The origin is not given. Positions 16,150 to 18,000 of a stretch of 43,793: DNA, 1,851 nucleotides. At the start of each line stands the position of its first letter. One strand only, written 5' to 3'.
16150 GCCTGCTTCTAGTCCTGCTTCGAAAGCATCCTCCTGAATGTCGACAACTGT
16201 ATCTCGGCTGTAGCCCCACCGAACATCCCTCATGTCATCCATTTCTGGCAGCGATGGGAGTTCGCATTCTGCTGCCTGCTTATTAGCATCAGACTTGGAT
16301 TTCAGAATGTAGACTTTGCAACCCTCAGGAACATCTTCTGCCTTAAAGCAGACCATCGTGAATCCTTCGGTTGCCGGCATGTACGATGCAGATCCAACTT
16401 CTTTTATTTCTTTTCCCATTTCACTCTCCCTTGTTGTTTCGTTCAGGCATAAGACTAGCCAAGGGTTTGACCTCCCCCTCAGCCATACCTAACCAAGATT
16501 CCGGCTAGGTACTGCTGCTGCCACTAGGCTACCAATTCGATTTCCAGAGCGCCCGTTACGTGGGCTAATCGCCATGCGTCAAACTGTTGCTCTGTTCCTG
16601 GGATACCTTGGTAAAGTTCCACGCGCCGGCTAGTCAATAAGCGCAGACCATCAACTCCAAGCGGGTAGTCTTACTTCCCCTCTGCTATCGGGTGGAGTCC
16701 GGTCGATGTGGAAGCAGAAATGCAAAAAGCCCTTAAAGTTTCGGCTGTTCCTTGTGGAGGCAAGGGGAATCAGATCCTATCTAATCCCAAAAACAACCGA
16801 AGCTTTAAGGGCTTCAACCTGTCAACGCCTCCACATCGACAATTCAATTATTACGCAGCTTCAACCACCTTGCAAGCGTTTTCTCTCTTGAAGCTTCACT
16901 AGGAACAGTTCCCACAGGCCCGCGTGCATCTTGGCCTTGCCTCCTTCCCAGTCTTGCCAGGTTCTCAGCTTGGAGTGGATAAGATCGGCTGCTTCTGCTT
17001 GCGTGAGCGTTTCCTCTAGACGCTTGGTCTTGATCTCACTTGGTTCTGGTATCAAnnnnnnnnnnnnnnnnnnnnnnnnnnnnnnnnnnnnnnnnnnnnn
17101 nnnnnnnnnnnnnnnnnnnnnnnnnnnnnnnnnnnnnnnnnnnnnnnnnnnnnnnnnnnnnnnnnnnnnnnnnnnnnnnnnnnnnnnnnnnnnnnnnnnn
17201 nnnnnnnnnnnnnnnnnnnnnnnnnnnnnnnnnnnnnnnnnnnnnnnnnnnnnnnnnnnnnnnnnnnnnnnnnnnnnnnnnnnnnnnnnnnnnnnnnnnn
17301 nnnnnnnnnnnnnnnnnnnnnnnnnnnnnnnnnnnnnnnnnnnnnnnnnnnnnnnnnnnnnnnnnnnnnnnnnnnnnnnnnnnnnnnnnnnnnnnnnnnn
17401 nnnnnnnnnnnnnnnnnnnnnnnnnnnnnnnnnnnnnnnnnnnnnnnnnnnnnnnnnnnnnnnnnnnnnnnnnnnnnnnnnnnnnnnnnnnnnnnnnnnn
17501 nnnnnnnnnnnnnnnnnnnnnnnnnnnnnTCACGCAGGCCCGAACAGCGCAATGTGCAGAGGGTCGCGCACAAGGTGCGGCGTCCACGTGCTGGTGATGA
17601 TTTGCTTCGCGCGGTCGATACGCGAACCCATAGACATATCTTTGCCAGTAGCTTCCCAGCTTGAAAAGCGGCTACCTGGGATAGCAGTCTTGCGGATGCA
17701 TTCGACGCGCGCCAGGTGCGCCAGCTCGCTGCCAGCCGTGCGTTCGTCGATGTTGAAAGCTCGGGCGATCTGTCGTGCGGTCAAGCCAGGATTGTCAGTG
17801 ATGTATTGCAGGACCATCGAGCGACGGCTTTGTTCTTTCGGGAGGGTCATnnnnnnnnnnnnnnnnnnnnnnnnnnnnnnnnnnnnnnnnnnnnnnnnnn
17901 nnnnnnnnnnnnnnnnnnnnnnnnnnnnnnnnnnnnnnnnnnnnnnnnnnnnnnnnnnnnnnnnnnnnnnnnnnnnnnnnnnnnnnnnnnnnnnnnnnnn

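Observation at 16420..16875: Element L: minus-strand counterpart with its own near-consensus promoter, long hairpin + U-tract and a leader with two alternative partners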

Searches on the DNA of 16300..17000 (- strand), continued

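Call 109: search_with_rna_model(model_id=R1, sources=[L284, L285, L286, L287, L288, L289, L290, L291, L292, L293, L294, L295, L296, L297, L298, L299], max_evalue=0.001)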
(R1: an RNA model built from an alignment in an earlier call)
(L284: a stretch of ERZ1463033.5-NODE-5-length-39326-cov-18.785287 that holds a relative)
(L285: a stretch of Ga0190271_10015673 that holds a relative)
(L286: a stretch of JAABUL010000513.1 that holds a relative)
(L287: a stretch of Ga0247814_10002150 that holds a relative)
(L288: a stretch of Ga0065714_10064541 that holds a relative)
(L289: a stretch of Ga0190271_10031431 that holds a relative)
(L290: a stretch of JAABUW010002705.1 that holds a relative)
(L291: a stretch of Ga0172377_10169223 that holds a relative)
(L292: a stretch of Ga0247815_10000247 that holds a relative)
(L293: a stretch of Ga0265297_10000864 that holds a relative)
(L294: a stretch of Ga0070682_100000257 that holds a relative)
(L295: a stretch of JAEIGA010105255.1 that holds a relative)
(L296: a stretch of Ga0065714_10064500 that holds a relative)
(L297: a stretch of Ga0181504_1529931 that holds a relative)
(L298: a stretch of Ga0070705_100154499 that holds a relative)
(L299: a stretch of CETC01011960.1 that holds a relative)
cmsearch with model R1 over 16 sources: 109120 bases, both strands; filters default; matches with E-value up to 0.001: 14.
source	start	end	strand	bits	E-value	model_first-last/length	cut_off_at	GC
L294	8334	8473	-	132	8.9e-26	1-139/139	no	0.52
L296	961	1094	+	121.2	1.6e-23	1-139/139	no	0.47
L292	2683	2815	-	110.4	3e-21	1-139/139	no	0.53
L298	1024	1157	-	106.7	1.8e-20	1-139/139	no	0.56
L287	999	1126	+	81.2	3.9e-15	1-139/139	no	0.46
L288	3651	3778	+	81.2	3.9e-15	1-139/139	no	0.46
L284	5657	5791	+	71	5.3e-13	1-139/139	no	0.5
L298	1024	1157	+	48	3.5e-08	1-139/139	no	0.56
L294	8334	8473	+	44.3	2.1e-07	1-139/139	no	0.52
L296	961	1094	-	43.8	2.7e-07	1-139/139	no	0.47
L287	999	1126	-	43.2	3.6e-07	1-139/139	no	0.46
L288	3651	3778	-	43.2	3.6e-07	1-139/139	no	0.46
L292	2683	2815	+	40.4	1.4e-06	1-139/139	no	0.53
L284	5657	5791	-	35.2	1.7e-05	1-139/139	no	0.5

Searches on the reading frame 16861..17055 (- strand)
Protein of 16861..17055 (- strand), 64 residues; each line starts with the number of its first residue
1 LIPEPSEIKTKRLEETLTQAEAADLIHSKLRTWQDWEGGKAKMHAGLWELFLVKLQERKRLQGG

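Call 12: search_protein_families(library=phrogs, proteins=[window:16861-17055:-], max_evalue=0.01)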
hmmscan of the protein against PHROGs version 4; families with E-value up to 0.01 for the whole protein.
window:16861-17055:- (64 aa): 4 families
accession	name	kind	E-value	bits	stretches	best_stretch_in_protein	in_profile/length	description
phrog_2104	-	unknown function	0.00055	21.1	1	4-42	40-78/103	-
phrog_7950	-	transcription regulation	0.0007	20.6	1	5-56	9-65/68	transcriptional repressor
phrog_6106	-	unknown function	0.0014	19.2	1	8-58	15-65/194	-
phrog_4836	-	transcription regulation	0.0039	17.8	1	7-41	79-113/194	CII-like regulator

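Call 69: search_protein_families(library=pfam, proteins=[window:16861-17055:-], max_evalue=0.01)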
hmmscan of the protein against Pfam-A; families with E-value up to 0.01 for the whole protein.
window:16861-17055:- (64 aa): 0 families

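Call 107: search_protein_families(library=ncbifam, proteins=[window:16861-17055:-], max_evalue=0.01)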
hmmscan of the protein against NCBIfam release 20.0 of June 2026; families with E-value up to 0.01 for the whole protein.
window:16861-17055:- (64 aa): 2 families
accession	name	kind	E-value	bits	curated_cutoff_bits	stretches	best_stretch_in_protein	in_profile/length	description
NF040522.1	VC1465_fam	subfamily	4.3e-09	36.4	70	1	8-63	1-55/111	VC1465 family Xer recombination activation factor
TIGR03830.1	CxxCG_CxxCG_HTH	subfamily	0.00052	19.8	61.8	1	5-57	67-118/127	type II TA system antitoxin MqsA family protein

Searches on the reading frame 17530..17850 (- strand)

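Call 12: search_protein_families(library=phrogs, proteins=[window:17530-17850:-], max_evalue=0.01)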
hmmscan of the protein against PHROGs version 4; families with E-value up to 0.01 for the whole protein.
window:17530-17850:- (106 aa): 4 families
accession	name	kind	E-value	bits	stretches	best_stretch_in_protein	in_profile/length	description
phrog_1687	-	transcription regulation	5e-06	27.6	1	5-53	63-111/162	MarR family transcrition regulator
phrog_1324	-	transcription regulation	0.00064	20.4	1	8-54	16-63/172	transcriptional activator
phrog_2030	-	transcription regulation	0.0015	19.2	1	5-81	11-88/202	transcriptional regulator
phrog_19053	-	unknown function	0.0021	18.7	1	9-63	160-215/246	-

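Call 69: search_protein_families(library=pfam, proteins=[window:17530-17850:-], max_evalue=0.01)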
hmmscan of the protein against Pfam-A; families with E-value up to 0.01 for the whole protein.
window:17530-17850:- (106 aa): 4 families
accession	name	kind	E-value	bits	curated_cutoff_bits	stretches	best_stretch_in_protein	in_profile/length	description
PF12802.13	MarR_2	-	8.8e-05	23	27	1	11-59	8-57/61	MarR family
PF13412.12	HTH_24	-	0.0008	19.4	21.9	1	13-38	8-33/48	Winged helix-turn-helix DNA-binding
PF13384.12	HTH_23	-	0.0048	17.1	24.6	1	5-39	3-34/50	Homeodomain-like domain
PF21476.4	PF0610-like_N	-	0.005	17.5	33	1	23-48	15-40/50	PF0610-like, N-terminal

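Call 107: search_protein_families(library=ncbifam, proteins=[window:17530-17850:-], max_evalue=0.01)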
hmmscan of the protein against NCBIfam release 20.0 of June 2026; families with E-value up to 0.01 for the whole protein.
window:17530-17850:- (106 aa): 0 families
